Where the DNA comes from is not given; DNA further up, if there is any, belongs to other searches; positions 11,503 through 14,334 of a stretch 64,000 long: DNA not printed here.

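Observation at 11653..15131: Orphan HyuB fused in frame to an M19 dipeptidase, directly downstream of a lone sucD: candidate new two-step amidohydrolase module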

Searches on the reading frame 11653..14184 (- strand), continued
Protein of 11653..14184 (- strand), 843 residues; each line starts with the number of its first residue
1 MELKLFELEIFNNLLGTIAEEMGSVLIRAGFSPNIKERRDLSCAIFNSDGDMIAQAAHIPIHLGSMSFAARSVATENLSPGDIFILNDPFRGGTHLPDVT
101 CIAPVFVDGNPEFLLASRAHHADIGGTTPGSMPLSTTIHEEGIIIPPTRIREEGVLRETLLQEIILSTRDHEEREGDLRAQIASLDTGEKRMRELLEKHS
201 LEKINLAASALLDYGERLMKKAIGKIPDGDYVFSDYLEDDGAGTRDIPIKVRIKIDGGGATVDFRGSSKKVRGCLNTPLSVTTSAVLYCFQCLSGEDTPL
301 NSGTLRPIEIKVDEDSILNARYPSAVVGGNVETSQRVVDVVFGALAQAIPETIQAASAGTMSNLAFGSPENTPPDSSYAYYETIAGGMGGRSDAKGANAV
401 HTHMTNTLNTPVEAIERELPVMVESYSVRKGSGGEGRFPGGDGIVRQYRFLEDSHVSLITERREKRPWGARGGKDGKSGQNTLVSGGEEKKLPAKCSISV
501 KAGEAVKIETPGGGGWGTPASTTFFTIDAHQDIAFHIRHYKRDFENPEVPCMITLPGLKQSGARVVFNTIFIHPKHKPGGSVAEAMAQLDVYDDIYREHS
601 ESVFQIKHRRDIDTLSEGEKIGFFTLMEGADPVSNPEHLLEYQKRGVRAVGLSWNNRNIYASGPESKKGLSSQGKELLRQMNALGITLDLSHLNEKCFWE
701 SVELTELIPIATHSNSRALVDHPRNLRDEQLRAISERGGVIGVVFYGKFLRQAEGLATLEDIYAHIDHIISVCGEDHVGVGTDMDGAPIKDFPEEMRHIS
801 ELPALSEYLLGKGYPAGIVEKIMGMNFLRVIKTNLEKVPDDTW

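Call 56: search_dna_similar(query=window:11653-14184:-, collection=plasmids, mode=protein, max_rows=25, max_evalue=1e-10)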
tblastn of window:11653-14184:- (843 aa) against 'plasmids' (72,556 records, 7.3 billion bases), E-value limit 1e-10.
Records with a match: 1159; places in all: 1709; records where one place covers at least 80% of the query: 1.
Best place of each record, by identity: <60% 1159.
By first word of the organism name: Agrobacterium 197; Rhizobium 167; Sinorhizobium 125; Phaeobacter 59; Pseudosulfitobacter 50; Paracoccus 34; Rhodococcus 24; Sulfitobacter 21; Ensifer 19; Azospirillum 17; and 137 more.
By predicted mobility (MOB-suite, as given by PLSDB): non-mobilizable 695; conjugative 314; mobilizable 150.
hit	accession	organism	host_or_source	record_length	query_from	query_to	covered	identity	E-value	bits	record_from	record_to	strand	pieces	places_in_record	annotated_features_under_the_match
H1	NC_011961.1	Thermomicrobium roseum DSM 5159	-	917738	6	519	61%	49.6%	5e-141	469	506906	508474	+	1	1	hydantoinase B/oxoprolinase family protein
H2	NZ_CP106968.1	Haloferax alexandrinus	-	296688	2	519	61%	47.4%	3e-136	455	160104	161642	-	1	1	hydantoinase B/oxoprolinase family protein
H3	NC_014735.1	Halogeometricum borinquense DSM 11551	-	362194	2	519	61%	47.4%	4e-129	434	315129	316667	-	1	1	hydantoinase B/oxoprolinase family protein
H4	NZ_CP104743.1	Haloferax lucentense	-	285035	2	517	61%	47.4%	8e-136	454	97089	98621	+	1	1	hydantoinase B/oxoprolinase family protein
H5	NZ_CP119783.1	Haladaptatus sp. YSMS36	cell culture,sediment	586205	2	519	61%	46.8%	1e-136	456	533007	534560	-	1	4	hydantoinase B/oxoprolinase family protein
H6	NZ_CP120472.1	Haladaptatus sp. DYSN1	cell culture,sediment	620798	2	519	61%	46.8%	1e-136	456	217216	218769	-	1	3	hydantoinase B/oxoprolinase family protein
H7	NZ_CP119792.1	Haladaptatus sp. QDMS2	cell culture,sediment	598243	2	519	61%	46.8%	6e-136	454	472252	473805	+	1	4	hydantoinase B/oxoprolinase family protein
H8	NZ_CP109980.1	Halocatena marina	cell cuture,Qidong intertidal zone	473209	8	520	61%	47.1%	6e-133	446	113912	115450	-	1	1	hydantoinase B/oxoprolinase family protein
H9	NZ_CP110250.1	Halocatena marina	cell cuture,Rudong intertidal zone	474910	8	520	61%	47.1%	6e-133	446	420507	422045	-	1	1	hydantoinase B/oxoprolinase family protein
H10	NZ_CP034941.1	Halorubrum ezzemoulense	Cell Culture,Hypersaline Lake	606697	8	523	61%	46.8%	1e-132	444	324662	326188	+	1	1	hydantoinase B/oxoprolinase family protein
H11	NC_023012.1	Haloarcula hispanica N601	-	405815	8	520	61%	46.9%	4e-134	449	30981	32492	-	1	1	hydantoinase B/oxoprolinase family protein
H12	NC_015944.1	Haloarcula hispanica ATCC 33960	-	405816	8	520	61%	46.9%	4e-134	449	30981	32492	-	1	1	hydantoinase B/oxoprolinase family protein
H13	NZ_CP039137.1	Haloarcula marismortui ATCC 43049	Cell culture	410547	8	520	61%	46.9%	3e-131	441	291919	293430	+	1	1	hydantoinase B/oxoprolinase family protein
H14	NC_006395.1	Haloarcula marismortui ATCC 43049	-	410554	8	520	61%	46.9%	3e-131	441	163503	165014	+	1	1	hydantoinase B/oxoprolinase family protein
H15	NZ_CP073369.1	Haloarcula sinaiiensis ATCC 33800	cell culture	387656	8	520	61%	46.9%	3e-131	441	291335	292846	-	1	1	hydantoinase B/oxoprolinase family protein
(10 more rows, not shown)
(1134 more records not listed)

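Call 57: search_dna_similar(query=window:11653-14184:-, collection=plasmids, mode=protein, max_rows=60, max_evalue=1e-10)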
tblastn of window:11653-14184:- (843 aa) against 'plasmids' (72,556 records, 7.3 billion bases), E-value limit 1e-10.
Records with a match: 1159; places in all: 1709; records where one place covers at least 80% of the query: 1.
Best place of each record, by identity: <60% 1159.
By first word of the organism name: Agrobacterium 197; Rhizobium 167; Sinorhizobium 125; Phaeobacter 59; Pseudosulfitobacter 50; Paracoccus 34; Rhodococcus 24; Sulfitobacter 21; Ensifer 19; Azospirillum 17; and 137 more.
By predicted mobility (MOB-suite, as given by PLSDB): non-mobilizable 695; conjugative 314; mobilizable 150.
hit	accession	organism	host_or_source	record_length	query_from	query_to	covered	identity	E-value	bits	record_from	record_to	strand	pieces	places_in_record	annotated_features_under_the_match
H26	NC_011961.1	Thermomicrobium roseum DSM 5159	-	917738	6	519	61%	49.6%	5e-141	469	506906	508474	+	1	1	hydantoinase B/oxoprolinase family protein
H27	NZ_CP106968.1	Haloferax alexandrinus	-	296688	2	519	61%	47.4%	3e-136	455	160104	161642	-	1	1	hydantoinase B/oxoprolinase family protein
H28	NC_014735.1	Halogeometricum borinquense DSM 11551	-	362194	2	519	61%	47.4%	4e-129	434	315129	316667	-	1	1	hydantoinase B/oxoprolinase family protein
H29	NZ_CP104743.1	Haloferax lucentense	-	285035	2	517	61%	47.4%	8e-136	454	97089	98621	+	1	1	hydantoinase B/oxoprolinase family protein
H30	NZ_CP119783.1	Haladaptatus sp. YSMS36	cell culture,sediment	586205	2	519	61%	46.8%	1e-136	456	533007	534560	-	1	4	hydantoinase B/oxoprolinase family protein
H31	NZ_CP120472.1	Haladaptatus sp. DYSN1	cell culture,sediment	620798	2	519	61%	46.8%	1e-136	456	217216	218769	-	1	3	hydantoinase B/oxoprolinase family protein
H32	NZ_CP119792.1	Haladaptatus sp. QDMS2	cell culture,sediment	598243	2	519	61%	46.8%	6e-136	454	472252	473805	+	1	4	hydantoinase B/oxoprolinase family protein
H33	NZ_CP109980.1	Halocatena marina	cell cuture,Qidong intertidal zone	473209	8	520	61%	47.1%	6e-133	446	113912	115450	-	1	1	hydantoinase B/oxoprolinase family protein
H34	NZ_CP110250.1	Halocatena marina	cell cuture,Rudong intertidal zone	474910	8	520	61%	47.1%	6e-133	446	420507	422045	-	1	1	hydantoinase B/oxoprolinase family protein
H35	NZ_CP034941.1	Halorubrum ezzemoulense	Cell Culture,Hypersaline Lake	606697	8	523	61%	46.8%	1e-132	444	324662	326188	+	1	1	hydantoinase B/oxoprolinase family protein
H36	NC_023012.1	Haloarcula hispanica N601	-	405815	8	520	61%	46.9%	4e-134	449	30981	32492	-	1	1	hydantoinase B/oxoprolinase family protein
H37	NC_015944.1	Haloarcula hispanica ATCC 33960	-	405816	8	520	61%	46.9%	4e-134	449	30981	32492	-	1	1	hydantoinase B/oxoprolinase family protein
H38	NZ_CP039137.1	Haloarcula marismortui ATCC 43049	Cell culture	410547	8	520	61%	46.9%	3e-131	441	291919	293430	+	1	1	hydantoinase B/oxoprolinase family protein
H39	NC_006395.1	Haloarcula marismortui ATCC 43049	-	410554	8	520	61%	46.9%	3e-131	441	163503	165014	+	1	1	hydantoinase B/oxoprolinase family protein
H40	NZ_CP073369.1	Haloarcula sinaiiensis ATCC 33800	cell culture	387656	8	520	61%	46.9%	3e-131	441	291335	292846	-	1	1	hydantoinase B/oxoprolinase family protein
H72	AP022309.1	Burkholderia sp. SFA1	-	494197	1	832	88%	28.6%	3e-46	266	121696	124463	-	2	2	N-methylhydantoinase A | membrane dipeptidase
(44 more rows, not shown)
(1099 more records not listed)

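Call 58: get_annotated_region(hit=H1, flank=7000)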
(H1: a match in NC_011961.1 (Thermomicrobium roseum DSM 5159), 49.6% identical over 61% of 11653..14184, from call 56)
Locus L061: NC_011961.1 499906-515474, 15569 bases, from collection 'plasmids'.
description: Thermomicrobium roseum DSM 5159 plasmid unnamed, complete sequence
organism: Thermomicrobium roseum DSM 5159 (NCBI taxid 309801)
taxonomy: Bacteria; Thermomicrobiota; Thermomicrobia; Thermomicrobiales; Thermomicrobiaceae; Thermomicrobium; Thermomicrobium roseum; Thermomicrobium roseum DSM 5159
host: -; source: -; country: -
typing (MOB-suite, as given by PLSDB): non-mobilizable
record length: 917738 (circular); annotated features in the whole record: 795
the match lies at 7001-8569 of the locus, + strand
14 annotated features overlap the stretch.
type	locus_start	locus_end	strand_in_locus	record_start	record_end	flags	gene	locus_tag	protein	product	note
CDS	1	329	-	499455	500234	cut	-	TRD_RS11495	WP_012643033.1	biotin/lipoate A/B protein ligase family protein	-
CDS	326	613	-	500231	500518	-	-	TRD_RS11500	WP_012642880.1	biotin/lipoate A/B protein ligase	-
CDS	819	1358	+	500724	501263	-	-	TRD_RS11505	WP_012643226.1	YIP1 family protein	-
CDS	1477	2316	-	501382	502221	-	-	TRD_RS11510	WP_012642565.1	carbon-nitrogen hydrolase family protein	-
CDS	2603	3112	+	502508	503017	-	-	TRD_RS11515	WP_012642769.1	hypothetical protein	-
CDS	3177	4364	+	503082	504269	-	-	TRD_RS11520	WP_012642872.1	hypothetical protein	-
CDS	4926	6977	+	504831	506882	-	-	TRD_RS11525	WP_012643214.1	hydantoinase/oxoprolinase family protein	-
CDS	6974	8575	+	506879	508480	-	-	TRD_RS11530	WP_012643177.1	hydantoinase B/oxoprolinase family protein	-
CDS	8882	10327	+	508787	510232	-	-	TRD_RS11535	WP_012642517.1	hypothetical protein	-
CDS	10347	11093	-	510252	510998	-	-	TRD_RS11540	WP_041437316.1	DUF554 domain-containing protein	-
CDS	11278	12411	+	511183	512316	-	-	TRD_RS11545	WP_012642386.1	VIT1/CCC1 family protein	-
CDS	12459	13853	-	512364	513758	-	-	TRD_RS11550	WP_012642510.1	FAD-binding oxidoreductase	-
CDS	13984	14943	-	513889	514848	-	-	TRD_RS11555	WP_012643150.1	N(4)-(beta-N-acetylglucosaminyl)-L-asparaginase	-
CDS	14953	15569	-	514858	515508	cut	-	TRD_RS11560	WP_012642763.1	PRC-barrel domain-containing protein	-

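Call 59: get_annotated_region(hit=H72, flank=8000)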
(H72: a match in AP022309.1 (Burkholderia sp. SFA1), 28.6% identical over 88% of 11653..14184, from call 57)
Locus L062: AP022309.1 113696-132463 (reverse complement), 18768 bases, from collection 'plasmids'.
description: Burkholderia sp. SFA1 plasmid BSFA1_p3 DNA, complete genome
organism: Burkholderia sp. SFA1 (NCBI taxid 341178)
taxonomy: Bacteria; Pseudomonadota; Betaproteobacteria; Burkholderiales; Burkholderiaceae; Burkholderia; Burkholderia sp. SFA1
host: -; source: -; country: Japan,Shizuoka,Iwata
typing (MOB-suite, as given by PLSDB): mobilizable; relaxase MOBP
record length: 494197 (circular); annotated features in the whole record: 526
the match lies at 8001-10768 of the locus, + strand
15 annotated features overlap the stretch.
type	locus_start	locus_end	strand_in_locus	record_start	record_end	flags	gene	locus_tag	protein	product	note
CDS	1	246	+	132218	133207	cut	-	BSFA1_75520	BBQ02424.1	porin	-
CDS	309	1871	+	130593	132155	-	dppAch2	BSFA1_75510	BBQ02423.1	ABC transporter substrate-binding protein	-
CDS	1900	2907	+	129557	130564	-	-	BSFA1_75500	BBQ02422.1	peptide ABC transporter permease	-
CDS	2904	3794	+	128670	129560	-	-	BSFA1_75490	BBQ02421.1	cytochrome c550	-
CDS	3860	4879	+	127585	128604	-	-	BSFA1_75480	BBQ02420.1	ABC transporter ATP-binding protein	-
CDS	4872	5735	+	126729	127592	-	dppF_2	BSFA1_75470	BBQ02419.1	ABC transporter ATP-binding protein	-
CDS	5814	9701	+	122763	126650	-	-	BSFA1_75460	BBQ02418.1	N-methylhydantoinase A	-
CDS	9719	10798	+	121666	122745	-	-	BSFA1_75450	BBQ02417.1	membrane dipeptidase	-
CDS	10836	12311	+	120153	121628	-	aspA_3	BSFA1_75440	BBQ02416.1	aspartate ammonia-lyase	-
CDS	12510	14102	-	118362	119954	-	-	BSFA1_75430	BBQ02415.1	transposase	-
CDS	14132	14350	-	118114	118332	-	-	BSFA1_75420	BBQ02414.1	hypothetical protein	-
CDS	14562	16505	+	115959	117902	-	-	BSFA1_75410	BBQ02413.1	DNA recombinase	-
CDS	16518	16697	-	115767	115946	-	-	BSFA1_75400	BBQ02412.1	hypothetical protein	-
CDS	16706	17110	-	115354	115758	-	-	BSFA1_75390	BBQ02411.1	transposase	-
CDS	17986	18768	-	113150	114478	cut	tnpA_2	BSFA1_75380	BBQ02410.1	IS4 family transposase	-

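Call 61: search_protein_families(library=pfam, proteins=[L062:5814-9701:+, L062:9719-10798:+, L062:309-1871:+, L062:10836-12311:+, L003:11581-12804:+, L005:11566-12807:+], max_evalue=0.001)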
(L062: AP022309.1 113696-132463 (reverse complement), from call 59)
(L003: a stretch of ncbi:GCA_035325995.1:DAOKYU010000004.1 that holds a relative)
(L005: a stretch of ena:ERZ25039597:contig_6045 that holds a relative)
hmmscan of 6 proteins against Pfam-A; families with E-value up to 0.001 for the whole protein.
L062:5814-9701:+ (1295 aa): 4 families
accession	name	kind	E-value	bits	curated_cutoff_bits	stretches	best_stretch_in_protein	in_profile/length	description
PF02538.19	Hydantoinase_B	-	1.5e-137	459.6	26.8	1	733-1249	1-519/519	Hydantoinase B/oxoprolinase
PF01968.24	Hydantoinase_A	-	7.7e-88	294.9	22.9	1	222-515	1-288/291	Hydantoinase/oxoprolinase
PF05378.19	Hydant_A_N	-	1.2e-56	191.7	25.2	1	23-200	1-174/176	Hydantoinase/oxoprolinase N-terminal region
PF19278.4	Hydant_A_C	-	4.9e-15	55.9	21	1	532-699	11-184/193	Hydantoinase/oxoprolinase C-terminal domain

L062:9719-10798:+ (359 aa): 1 family
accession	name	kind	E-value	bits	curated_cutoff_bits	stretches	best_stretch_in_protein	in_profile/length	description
PF01244.27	Peptidase_M19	-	1.1e-73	248.6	26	1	50-351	27-319/319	Membrane dipeptidase (Peptidase family M19)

L062:309-1871:+ (520 aa): 1 family
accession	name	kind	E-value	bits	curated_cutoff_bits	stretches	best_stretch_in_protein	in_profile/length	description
PF00496.27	SBP_bac_5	-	9.9e-68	229.3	32.4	1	73-433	3-367/368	Bacterial extracellular solute-binding proteins, family 5 Middle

L062:10836-12311:+ (491 aa): 2 families
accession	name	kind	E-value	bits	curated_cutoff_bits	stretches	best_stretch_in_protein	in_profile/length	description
PF00206.25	Lyase_1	-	1e-74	252.2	27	1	27-347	11-312/312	Lyase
PF10415.14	FumaraseC_C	-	1.6e-09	38.5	32.5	1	421-464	10-53/54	Fumarase C C-terminus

L003:11581-12804:+ (407 aa): 1 family
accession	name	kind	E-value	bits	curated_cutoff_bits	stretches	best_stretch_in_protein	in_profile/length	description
PF01875.22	Memo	-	4.1e-39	134.9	27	1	114-403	4-268/269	Memo-like protein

L005:11566-12807:+ (413 aa): 1 family
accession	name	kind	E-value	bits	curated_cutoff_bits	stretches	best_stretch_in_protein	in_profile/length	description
PF01875.22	Memo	-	1.2e-45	156.3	27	1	115-409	1-268/269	Memo-like protein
